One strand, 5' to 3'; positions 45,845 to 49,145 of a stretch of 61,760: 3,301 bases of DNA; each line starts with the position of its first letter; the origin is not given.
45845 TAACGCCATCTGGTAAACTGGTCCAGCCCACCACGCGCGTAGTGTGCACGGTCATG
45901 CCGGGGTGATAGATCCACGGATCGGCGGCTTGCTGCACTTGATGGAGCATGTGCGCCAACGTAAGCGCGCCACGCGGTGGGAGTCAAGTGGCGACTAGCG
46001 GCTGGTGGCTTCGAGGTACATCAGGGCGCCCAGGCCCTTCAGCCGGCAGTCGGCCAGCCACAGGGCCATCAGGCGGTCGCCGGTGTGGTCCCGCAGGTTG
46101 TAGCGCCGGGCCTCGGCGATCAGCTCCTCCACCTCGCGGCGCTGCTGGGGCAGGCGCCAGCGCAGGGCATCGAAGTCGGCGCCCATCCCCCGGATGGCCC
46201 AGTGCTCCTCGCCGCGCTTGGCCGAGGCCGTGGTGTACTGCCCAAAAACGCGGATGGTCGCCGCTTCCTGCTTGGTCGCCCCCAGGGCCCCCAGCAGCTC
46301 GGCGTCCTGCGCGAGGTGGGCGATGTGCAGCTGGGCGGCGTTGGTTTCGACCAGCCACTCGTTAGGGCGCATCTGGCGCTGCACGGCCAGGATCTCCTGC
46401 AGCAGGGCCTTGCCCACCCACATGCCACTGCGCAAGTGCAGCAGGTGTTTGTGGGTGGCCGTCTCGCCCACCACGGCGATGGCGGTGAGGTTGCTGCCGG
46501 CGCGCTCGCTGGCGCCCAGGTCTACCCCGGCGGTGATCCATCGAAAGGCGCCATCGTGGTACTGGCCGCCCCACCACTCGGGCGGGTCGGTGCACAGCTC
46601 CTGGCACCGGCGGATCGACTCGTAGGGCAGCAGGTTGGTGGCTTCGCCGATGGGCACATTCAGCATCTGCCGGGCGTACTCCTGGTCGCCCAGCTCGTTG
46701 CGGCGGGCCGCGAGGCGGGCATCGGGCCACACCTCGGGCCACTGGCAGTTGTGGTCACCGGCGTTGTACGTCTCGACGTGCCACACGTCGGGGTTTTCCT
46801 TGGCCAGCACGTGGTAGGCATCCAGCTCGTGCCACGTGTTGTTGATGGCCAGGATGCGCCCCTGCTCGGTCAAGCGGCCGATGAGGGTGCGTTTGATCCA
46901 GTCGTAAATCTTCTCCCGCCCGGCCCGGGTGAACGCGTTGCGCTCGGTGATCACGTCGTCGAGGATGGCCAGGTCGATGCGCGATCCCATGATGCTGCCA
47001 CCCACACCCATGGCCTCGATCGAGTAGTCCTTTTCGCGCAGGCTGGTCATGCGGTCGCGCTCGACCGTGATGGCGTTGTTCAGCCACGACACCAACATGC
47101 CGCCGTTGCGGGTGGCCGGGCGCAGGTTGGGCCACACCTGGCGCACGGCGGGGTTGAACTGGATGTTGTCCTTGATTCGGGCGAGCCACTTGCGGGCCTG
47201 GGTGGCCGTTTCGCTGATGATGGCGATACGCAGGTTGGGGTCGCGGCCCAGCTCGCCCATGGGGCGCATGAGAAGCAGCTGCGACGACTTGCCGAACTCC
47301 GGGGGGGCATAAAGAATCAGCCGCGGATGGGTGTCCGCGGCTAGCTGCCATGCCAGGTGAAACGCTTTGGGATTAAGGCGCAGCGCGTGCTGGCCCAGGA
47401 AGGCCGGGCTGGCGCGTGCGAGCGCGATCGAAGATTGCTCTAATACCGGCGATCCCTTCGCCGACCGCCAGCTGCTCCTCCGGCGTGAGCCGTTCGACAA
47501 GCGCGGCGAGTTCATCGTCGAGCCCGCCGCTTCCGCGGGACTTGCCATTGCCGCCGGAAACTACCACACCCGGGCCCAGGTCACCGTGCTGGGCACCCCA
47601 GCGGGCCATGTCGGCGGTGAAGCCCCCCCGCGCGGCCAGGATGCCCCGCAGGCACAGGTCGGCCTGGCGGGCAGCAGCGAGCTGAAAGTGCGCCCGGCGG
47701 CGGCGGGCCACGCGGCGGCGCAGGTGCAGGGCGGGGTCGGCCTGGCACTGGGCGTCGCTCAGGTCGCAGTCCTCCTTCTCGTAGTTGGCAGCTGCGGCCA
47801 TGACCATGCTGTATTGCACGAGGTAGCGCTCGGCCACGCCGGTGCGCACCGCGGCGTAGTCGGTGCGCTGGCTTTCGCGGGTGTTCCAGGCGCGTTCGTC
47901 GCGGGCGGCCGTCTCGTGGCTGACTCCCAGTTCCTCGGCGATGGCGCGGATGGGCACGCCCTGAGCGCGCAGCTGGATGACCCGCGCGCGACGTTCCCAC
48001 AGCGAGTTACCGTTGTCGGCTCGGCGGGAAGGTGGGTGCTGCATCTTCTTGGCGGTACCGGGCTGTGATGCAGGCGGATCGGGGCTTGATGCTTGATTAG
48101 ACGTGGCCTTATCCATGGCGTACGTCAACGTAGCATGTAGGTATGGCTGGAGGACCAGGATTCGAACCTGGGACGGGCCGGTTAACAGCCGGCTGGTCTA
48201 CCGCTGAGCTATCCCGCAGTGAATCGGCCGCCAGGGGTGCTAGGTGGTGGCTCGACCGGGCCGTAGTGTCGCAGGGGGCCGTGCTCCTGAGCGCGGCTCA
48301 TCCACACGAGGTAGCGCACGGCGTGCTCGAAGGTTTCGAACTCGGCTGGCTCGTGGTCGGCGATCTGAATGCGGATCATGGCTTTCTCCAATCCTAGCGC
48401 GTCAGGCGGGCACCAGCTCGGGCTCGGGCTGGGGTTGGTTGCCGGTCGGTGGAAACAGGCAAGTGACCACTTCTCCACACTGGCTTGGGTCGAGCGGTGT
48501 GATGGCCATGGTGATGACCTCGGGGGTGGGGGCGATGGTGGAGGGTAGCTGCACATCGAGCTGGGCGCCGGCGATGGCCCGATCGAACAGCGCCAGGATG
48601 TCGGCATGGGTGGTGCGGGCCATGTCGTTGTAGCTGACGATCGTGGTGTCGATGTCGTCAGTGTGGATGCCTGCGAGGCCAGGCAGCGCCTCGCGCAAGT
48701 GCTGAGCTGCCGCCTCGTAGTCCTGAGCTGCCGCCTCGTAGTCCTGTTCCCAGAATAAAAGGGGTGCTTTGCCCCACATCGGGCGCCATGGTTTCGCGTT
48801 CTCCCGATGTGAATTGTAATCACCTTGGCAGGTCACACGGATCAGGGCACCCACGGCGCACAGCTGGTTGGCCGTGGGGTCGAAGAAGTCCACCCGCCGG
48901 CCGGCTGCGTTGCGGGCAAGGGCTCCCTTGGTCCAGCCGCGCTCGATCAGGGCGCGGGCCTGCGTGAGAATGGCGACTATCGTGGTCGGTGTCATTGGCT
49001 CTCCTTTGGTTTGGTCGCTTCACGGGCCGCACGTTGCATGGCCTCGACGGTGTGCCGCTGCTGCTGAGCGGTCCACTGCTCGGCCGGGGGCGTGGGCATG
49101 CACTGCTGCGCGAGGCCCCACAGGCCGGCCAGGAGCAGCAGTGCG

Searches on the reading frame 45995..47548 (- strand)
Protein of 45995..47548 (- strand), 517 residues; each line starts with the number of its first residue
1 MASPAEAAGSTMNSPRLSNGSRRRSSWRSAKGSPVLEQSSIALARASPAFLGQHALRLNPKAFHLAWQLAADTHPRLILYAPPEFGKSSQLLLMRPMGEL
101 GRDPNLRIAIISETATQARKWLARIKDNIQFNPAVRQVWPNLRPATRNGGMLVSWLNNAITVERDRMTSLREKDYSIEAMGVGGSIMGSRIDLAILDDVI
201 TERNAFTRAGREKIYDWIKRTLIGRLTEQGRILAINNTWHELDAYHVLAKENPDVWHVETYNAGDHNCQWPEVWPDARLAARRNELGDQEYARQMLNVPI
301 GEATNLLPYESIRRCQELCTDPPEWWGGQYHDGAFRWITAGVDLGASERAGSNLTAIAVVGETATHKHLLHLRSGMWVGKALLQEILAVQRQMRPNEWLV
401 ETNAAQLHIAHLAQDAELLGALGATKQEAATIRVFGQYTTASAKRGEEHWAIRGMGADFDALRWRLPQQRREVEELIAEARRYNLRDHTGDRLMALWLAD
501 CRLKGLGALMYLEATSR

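Call 26: search_protein_families(library=pfam, proteins=[window:45995-47548:-], max_evalue=0.001)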
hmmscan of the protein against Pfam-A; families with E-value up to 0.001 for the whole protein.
window:45995-47548:- (517 aa): 0 families

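Call 85: search_protein_families(library=phrogs, proteins=[window:45995-47548:-], max_evalue=0.001)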
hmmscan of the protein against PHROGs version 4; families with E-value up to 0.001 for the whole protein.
window:45995-47548:- (517 aa): 3 families
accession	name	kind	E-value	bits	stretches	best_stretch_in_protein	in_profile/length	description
phrog_38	-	head and packaging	5.9e-58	198.2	1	61-506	291-706/760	terminase large subunit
phrog_4758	-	head and packaging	6.1e-17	62.8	1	68-254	51-223/243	terminase large subunit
phrog_30251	-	head and packaging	0.0004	19.7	1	179-243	151-216/799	terminase large subunit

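Call 115: search_dna_similar(query=window:45995-47548:-, collection=phages, mode=protein, max_rows=12)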
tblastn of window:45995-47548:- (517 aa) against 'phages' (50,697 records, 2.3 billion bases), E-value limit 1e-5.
Records with a match: 248; places in all: 248; records where one place covers at least 80% of the query: 0.
Best place of each record, by identity: <60% 248.
By first word of the organism name: Microbacterium 57; Streptomyces 34; Mycobacterium 27; Xanthomonas 21; Vibrio 12; Yersinia 9; Bacillus 7; Bacteroides 7; Bacteriophage 5; Roseobacter 5; and 40 more.
By host as written in the record: Microbacterium foliorum NRRL B-24224 27; - 19; Mycobacterium smegmatis mc2 155 14; Microbacterium paraoxydans NWU1 14; Xanthomonas oryzae pv. oryzae 12; Streptomyces griseus ATCC 10137 10; Vibrio cholerae 8; Streptomyces scabiei RL-34 7; and 87 more.
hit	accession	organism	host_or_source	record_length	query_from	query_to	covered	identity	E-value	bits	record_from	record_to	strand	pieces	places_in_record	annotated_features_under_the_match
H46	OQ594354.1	Synechococcus phage MinM2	Synechococcus sp.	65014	38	405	71%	24.7%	2e-8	64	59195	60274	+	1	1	terminase large subunit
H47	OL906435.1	Planktothrix phage Pag-Yong1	Planktothrix agardhii FACHB-1261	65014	38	405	71%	24.7%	2e-8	64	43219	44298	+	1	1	terminase large subunit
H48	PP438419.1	Planktothrix phage Pra-JY27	Planktothricoides raciborskii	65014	38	405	71%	24.7%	2e-8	64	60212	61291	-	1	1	terminase large subunit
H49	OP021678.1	Streptomyces phage RosePharie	Streptomyces lividans JI 1326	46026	59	431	72%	24.1%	8e-18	93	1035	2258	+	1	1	1: terminase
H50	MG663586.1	Streptomyces phage ZooBear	Streptomyces griseus ATCC 10137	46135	59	431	72%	23.6%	8e-18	93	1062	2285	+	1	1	terminase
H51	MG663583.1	Streptomyces phage Percastrophe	Streptomyces griseus ATCC 10137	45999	59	431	72%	23.6%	1e-17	93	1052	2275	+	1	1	terminase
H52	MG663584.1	Streptomyces phage Romero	Streptomyces griseus ATCC 10137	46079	59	431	72%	23.6%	1e-17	93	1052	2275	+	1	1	terminase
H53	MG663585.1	Streptomyces phage ToriToki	Streptomyces griseus ATCC 10137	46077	59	431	72%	23.6%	1e-17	93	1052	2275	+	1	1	terminase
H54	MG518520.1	Streptomyces phage Immanuel3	Streptomyces griseus ATCC 10137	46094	59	431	72%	23.6%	1e-17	93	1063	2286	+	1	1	terminase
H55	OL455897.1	Streptomyces phage Treat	Streptomyces griseus ATCC 10137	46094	59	431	72%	23.6%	1e-17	93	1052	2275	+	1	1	1: terminase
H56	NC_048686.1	Streptomyces phage Immanuel3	Streptomyces griseus ATCC 10137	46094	59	431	72%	23.6%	1e-17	93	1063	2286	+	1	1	terminase large subunit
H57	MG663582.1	Streptomyces phage HaugeAnator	Streptomyces griseus ATCC 10137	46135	59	431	72%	23.6%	1e-17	93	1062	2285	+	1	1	terminase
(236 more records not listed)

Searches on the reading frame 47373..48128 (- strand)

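Call 46: search_protein_families(library=pfam, proteins=[window:47373-48128:-], max_evalue=0.01)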
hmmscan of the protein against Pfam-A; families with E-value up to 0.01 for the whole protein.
window:47373-48128:- (251 aa): 6 families
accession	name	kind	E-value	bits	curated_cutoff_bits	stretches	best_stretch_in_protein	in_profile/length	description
PF13384.12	HTH_23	-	3.4e-07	30.3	24.6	1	45-76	5-36/50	Homeodomain-like domain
PF13518.12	HTH_28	-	9.5e-05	22.9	25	1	46-82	1-37/52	Helix-turn-helix domain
PF02796.21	HTH_7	-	0.00011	22.7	23.8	1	48-73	12-37/45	Helix-turn-helix domain of resolvase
PF13936.12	HTH_38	-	0.0002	21.5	27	1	51-76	14-39/44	Helix-turn-helix domain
PF19889.5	DUF6362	-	0.00027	21.7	31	1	44-79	57-92/98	Domain of unknown function (DUF6362)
PF08281.18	Sigma70_r4_2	-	0.0043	17.1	25.7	0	43-73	11-42/54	Sigma-70, region 4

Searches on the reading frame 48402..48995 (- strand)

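Call 46: search_protein_families(library=pfam, proteins=[window:48402-48995:-], max_evalue=0.01)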
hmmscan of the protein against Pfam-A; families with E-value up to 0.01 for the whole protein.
window:48402-48995:- (197 aa): 1 family
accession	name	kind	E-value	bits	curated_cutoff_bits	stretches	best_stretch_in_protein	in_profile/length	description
PF19698.5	DUF6197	-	1.1e-17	64.8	24.6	1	1-142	1-110/111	Family of unknown function (DUF6197)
